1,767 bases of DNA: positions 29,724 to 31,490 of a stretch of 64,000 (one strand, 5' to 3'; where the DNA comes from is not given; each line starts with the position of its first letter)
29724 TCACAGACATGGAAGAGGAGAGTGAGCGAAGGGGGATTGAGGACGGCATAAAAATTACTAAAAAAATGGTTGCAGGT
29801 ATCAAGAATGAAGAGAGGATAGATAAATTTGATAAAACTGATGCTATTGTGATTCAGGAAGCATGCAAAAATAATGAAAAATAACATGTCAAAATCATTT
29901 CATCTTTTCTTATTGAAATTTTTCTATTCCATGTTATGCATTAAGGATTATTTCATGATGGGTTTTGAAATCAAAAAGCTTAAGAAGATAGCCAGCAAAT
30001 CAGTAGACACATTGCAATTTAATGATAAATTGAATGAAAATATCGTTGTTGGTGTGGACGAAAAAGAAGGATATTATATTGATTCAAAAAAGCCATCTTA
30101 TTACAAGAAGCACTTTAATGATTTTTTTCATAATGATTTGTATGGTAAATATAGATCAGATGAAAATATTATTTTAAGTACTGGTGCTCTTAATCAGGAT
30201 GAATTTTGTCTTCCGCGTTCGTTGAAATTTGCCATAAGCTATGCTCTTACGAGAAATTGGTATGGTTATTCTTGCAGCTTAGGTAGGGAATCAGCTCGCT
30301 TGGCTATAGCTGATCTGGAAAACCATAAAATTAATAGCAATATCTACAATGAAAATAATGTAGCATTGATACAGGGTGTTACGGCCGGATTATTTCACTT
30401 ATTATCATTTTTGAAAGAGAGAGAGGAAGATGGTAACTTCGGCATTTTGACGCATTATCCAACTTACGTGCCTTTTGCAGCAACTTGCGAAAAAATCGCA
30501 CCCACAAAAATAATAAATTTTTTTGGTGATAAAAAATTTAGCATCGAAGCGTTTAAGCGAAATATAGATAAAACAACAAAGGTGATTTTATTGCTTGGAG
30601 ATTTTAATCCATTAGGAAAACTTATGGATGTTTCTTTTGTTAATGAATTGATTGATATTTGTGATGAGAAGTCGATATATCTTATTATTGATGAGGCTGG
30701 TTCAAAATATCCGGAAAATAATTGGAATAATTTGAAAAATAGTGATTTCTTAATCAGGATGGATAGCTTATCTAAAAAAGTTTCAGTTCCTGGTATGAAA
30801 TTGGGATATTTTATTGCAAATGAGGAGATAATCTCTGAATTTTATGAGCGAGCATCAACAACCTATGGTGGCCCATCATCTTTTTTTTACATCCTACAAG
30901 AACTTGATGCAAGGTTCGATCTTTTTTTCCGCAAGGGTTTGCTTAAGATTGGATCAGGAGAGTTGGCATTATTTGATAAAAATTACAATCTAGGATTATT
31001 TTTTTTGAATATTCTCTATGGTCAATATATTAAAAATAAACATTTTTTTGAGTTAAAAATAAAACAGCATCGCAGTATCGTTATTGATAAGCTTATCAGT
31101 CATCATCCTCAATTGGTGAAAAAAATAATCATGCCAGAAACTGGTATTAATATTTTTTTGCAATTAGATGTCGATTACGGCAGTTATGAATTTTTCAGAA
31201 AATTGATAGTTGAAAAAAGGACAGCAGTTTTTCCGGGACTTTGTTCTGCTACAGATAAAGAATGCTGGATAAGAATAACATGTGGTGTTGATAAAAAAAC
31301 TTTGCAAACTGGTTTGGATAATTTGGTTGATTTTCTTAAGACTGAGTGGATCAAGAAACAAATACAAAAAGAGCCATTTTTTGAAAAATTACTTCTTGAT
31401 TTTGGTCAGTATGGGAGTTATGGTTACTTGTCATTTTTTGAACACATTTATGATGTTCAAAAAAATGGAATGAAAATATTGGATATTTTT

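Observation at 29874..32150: Class I aminotransferase fused to a C-terminal HD-like domain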

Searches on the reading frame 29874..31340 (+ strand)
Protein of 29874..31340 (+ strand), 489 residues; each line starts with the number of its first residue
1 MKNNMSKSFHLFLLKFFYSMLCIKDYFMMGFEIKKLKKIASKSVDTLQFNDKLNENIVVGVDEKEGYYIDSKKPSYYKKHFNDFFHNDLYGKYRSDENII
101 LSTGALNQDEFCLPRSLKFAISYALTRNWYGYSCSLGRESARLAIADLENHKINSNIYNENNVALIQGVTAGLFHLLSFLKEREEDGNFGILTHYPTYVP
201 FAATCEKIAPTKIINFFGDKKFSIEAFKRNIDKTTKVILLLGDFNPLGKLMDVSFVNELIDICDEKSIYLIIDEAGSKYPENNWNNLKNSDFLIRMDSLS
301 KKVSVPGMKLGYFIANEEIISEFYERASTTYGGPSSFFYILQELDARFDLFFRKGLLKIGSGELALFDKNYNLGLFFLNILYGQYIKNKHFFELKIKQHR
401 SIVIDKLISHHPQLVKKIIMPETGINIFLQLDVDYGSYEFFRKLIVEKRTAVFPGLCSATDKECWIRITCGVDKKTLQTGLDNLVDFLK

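Call 35: search_solved_structures(query=window:29874-31340:+, max_evalue=0.001, show_alignments=2)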
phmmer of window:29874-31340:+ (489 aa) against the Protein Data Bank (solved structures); distinct sequences matched with E-value up to 0.001: 25.
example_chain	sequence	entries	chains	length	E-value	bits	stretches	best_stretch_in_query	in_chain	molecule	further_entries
8k3h_A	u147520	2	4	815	6.3e-57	196.7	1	77-482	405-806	PseP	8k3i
3op7_A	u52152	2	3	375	4.5e-13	52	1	223-320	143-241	Aminotransferase class I and II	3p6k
2z61_A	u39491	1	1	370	2.7e-10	42.9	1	123-325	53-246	Probable aspartate aminotransferase 2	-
1o4s_A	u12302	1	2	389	4e-08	35.7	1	161-323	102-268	Aspartate aminotransferase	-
1gd9_A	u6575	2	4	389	2.1e-07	33.3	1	102-322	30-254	ASPARTATE AMINOTRANSFERASE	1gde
4my5_A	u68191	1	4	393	2.1e-07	33.3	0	105-317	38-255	Putative amino acid aminotransferase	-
2gb3_A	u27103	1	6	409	4.8e-07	32.2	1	132-328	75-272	aspartate aminotransferase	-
3l8a_A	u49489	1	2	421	5.6e-07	31.9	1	100-325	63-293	Putative aminotransferase, probable beta-cystathionase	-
1dju_A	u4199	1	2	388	5.7e-07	31.9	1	102-322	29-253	AROMATIC AMINOTRANSFERASE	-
1xi9_A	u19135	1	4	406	2.4e-06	29.8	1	107-325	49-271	putative transaminase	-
3ele_A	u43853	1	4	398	2.9e-06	29.6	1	129-324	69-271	Amino Transferase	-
7szp_A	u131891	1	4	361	3.9e-06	29.2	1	167-322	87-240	Histidinol-phosphate aminotransferase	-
2x5d_A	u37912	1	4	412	4.8e-06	28.9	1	93-324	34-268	PROBABLE AMINOTRANSFERASE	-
1d2f_A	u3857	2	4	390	4.8e-06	28.9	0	174-320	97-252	MALY PROTEIN | Protein MalY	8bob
1j32_A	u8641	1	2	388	1.3e-05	27.4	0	96-278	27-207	aspartate aminotransferase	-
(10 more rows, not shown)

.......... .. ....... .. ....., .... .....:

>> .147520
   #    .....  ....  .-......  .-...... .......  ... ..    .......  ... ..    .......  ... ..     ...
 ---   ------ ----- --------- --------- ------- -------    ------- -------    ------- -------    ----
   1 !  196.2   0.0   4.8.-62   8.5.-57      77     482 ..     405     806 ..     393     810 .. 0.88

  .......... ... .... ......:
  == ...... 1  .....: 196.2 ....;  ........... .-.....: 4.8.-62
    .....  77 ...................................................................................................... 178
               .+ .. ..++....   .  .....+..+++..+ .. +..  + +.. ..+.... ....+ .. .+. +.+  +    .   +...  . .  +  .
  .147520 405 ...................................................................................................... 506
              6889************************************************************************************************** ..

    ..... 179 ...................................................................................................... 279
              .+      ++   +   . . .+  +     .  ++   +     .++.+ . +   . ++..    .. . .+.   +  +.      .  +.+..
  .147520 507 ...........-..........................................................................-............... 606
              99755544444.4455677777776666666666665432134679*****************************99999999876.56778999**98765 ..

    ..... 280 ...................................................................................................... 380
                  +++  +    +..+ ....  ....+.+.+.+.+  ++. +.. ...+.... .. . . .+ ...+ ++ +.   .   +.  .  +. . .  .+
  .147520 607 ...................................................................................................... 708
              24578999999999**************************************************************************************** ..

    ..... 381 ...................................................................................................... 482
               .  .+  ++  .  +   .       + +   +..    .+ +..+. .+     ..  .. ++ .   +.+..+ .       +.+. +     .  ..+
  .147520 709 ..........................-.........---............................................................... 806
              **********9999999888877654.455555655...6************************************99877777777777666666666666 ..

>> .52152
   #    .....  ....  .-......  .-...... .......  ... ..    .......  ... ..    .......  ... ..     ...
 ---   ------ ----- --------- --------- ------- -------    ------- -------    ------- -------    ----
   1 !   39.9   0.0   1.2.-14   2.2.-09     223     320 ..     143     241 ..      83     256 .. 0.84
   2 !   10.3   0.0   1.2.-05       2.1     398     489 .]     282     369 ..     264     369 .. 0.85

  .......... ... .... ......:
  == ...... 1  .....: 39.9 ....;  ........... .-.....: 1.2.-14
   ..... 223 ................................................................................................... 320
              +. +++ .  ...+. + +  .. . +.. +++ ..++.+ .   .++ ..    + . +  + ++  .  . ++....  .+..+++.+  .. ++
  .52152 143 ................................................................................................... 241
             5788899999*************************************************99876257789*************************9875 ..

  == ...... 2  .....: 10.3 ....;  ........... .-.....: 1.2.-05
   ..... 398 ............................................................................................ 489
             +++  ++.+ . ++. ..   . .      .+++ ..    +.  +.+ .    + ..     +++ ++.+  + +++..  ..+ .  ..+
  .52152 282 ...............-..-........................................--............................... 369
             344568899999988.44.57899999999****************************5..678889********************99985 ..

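Call 68: find_homologous_proteins(query=A4, max_evalue=1e-20)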
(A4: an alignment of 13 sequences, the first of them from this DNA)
Query A4 (13 sequences) (418 aa, profile of the alignment): 37 proteins with E <= 1e-20 among 7832 candidates.
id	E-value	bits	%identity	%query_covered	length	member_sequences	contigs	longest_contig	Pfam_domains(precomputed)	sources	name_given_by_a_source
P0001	8.2e-196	669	100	100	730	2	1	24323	PF00155.28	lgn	-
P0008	8.1e-194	662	53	100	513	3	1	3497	PF00155.28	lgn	-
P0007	3.9e-188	644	57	100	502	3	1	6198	PF00155.28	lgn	-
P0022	2.0e-170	585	41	99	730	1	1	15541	PF00155.28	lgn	-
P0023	9.7e-164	563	40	98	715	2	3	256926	PF00155.28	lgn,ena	-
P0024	5.9e-163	561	42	98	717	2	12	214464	PF00155.28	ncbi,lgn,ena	-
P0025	9.6e-96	339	33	96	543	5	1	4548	PF00155.28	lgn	-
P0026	1.8e-94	335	30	98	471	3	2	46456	PF00155.28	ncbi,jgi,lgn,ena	-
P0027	3.2e-94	334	32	98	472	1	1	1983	PF00155.28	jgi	jgi:aspartate/methionine/tyrosine aminotransferase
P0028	4.5e-94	334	33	99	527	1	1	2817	PF00155.28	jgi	jgi:aspartate/methionine/tyrosine aminotransferase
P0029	2.9e-93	331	31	97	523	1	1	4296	PF00155.28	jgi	jgi:aspartate/methionine/tyrosine aminotransferase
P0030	3.7e-93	331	32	98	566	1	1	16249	PF00155.28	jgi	-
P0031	1.3e-92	329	32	99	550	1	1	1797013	PF00155.28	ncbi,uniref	ncbi:pyridoxal phosphate-dependent aminotransferase [Dactylosporangium sp. NPDC051541]|uniref:pyrido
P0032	1.0e-91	326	31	99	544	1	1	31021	PF00155.28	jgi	jgi:aspartate/methionine/tyrosine aminotransferase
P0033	6.6e-91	323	33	98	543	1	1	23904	PF00155.28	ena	-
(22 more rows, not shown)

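Call 70: find_encoding_contigs(protein=P0024, flank=10000, max_places=2)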
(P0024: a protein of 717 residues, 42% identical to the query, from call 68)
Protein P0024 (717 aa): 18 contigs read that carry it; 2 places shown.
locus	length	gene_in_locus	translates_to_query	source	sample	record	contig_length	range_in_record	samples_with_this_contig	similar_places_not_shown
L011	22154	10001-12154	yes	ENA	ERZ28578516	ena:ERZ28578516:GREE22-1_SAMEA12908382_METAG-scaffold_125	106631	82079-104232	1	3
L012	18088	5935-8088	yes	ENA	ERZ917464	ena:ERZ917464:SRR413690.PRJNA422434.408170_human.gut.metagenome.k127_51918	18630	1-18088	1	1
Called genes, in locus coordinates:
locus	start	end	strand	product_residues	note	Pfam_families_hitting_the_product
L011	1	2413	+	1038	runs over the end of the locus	PF00133:tRNA-synt_1, PF09334:tRNA-synt_1g (weak), PF08264:Anticodon_1, PF19302:DUF5915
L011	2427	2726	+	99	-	-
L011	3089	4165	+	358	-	PF04055:Radical_SAM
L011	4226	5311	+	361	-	PF00155:Aminotran_1_2, PF00266:Aminotran_5, PF01041:DegT_DnrJ_EryC1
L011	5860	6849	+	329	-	PF13641:Glyco_tranf_2_3, PF00535:Glycos_transf_2, PF10111:Glyco_tranf_2_2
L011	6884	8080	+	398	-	PF04055:Radical_SAM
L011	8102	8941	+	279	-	-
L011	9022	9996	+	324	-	PF00535:Glycos_transf_2, PF13641:Glyco_tranf_2_3 (weak)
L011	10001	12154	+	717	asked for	PF00155:Aminotran_1_2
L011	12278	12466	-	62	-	-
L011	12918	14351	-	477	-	PF13328:HD_4, PF01966:HD, PF02824:TGS (weak)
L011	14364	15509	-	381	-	-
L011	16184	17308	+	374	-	-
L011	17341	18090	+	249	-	-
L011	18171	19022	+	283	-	-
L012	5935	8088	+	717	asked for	PF00155:Aminotran_1_2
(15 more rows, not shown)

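Call 74: search_protein_families(library=pfam, proteins=[P0022, P0023, P0024], max_evalue=0.01)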
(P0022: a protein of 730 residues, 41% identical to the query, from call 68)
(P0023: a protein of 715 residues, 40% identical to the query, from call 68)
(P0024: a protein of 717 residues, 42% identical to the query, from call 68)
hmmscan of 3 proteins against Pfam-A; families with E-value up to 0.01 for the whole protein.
P0022 (730 aa): 1 family
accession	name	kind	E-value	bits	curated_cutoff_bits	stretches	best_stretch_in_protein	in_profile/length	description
PF00155.27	Aminotran_1_2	-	5.6e-18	65.7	19.7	1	87-317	5-250/361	Aminotransferase class I and II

P0023 (715 aa): 1 family
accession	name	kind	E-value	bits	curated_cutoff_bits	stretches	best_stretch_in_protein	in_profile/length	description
PF00155.27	Aminotran_1_2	-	6.6e-26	91.8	19.7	1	103-305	29-245/361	Aminotransferase class I and II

P0024 (717 aa): 2 families
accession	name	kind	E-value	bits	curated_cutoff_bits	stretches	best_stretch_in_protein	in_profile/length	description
PF00155.27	Aminotran_1_2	-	2.2e-27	96.7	19.7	1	78-309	4-250/361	Aminotransferase class I and II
PF00266.25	Aminotran_5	-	0.0011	18.5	21.5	1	139-255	61-180/371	Aminotransferase class-V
